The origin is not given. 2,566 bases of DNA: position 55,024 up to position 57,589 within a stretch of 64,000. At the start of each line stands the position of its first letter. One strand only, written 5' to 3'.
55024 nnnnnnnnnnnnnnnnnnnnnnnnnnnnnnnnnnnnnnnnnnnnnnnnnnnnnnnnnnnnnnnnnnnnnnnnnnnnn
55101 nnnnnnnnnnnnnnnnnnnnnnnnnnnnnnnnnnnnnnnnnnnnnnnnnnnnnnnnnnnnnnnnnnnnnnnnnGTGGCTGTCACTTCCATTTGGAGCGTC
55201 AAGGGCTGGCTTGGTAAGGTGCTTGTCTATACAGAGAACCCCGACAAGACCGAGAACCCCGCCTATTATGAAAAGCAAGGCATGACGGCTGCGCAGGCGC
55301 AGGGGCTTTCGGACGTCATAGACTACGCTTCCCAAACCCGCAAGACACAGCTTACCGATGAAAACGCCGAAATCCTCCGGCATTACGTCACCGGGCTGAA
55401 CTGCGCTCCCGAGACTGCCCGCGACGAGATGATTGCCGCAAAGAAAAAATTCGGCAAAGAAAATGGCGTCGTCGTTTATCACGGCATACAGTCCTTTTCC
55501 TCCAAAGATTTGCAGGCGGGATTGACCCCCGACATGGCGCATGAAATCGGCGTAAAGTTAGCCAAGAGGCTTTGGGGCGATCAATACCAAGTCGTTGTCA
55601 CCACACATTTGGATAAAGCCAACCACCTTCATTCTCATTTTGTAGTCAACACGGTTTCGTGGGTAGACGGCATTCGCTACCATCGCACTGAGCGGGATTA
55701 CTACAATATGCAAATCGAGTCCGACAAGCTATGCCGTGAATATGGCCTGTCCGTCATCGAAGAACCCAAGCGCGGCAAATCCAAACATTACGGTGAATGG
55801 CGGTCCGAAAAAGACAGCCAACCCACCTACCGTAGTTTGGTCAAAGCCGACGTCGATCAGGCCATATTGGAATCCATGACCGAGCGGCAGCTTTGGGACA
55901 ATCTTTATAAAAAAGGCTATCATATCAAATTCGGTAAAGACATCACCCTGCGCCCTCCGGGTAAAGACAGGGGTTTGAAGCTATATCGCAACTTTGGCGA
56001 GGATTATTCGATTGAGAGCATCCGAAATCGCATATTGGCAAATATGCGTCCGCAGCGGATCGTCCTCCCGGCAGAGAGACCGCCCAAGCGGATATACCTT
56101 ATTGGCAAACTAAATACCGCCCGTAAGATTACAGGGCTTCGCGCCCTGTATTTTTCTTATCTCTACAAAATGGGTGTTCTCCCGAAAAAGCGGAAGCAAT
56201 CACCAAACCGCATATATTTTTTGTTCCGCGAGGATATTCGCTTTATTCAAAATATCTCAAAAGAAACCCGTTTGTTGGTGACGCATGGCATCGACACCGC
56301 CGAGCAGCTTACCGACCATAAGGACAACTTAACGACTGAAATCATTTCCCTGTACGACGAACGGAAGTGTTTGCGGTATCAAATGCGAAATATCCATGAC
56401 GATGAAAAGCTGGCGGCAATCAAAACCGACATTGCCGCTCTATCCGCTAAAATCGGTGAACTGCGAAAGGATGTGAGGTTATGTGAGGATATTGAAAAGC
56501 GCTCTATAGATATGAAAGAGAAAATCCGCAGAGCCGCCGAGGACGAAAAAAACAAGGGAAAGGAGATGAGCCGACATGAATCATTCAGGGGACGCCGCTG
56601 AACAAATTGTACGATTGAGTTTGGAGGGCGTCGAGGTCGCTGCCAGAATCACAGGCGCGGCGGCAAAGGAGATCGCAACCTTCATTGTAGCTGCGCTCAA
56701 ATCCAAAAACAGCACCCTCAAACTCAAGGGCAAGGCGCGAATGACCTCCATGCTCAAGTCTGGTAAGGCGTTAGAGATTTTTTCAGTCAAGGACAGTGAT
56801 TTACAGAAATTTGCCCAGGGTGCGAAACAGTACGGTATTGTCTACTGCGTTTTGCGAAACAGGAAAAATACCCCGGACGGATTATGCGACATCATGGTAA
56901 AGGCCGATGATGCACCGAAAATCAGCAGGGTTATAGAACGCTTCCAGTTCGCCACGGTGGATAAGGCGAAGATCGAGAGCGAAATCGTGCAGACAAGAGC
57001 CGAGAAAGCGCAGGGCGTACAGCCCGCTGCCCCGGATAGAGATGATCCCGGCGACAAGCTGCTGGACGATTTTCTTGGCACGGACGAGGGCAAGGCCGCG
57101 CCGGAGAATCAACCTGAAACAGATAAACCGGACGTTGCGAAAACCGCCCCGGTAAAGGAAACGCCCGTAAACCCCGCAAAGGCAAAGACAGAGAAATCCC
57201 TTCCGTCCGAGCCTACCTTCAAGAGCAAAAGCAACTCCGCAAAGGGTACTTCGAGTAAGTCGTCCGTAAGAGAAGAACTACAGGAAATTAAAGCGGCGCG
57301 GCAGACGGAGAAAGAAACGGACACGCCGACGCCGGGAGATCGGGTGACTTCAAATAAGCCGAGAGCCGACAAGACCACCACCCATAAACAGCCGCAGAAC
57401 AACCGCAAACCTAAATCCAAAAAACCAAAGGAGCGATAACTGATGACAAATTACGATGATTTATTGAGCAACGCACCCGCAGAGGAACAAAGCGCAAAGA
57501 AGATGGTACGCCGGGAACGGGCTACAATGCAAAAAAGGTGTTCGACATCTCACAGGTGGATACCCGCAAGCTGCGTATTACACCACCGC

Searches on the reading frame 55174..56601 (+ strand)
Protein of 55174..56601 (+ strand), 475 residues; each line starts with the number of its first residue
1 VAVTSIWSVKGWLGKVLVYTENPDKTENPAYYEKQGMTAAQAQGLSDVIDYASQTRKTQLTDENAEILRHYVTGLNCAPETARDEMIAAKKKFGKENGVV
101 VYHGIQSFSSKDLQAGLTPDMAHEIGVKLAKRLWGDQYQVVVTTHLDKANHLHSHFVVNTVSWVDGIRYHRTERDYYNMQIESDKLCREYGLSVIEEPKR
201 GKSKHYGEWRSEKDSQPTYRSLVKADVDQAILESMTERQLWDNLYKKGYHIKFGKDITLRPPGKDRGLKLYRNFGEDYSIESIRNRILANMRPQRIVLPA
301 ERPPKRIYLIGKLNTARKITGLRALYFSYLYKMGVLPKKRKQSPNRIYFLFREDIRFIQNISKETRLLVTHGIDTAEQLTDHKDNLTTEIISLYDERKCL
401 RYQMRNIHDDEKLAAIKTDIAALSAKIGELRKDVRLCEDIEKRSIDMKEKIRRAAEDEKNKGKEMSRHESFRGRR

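Call 36: search_protein_families(library=pfam, proteins=[window:55174-56601:+], max_evalue=0.001)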
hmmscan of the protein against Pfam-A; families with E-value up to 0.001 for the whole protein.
window:55174-56601:+ (475 aa): 1 family
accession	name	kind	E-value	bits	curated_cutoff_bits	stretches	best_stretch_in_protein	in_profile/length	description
PF03432.20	Relaxase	-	4.2e-34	118.1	24.6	1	68-192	11-132/132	MobA/VirD2-like, nuclease domain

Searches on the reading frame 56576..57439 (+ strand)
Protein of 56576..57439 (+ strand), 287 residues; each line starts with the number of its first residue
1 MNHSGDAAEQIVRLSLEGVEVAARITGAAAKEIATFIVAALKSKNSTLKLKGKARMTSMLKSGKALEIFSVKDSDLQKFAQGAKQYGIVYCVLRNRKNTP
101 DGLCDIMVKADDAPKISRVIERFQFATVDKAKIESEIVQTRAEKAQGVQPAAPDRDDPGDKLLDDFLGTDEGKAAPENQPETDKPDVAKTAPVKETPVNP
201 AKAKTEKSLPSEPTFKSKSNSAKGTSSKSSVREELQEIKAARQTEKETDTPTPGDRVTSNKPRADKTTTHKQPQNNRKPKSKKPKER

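Call 36: search_protein_families(library=pfam, proteins=[window:56576-57439:+], max_evalue=0.001)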
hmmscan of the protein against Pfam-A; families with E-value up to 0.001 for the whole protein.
window:56576-57439:+ (287 aa): 1 family
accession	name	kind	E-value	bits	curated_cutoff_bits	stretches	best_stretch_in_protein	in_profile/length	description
PF12687.12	DUF3801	-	6.7e-25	88.1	24.1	1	30-248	1-124/131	Protein of unknown function (DUF3801)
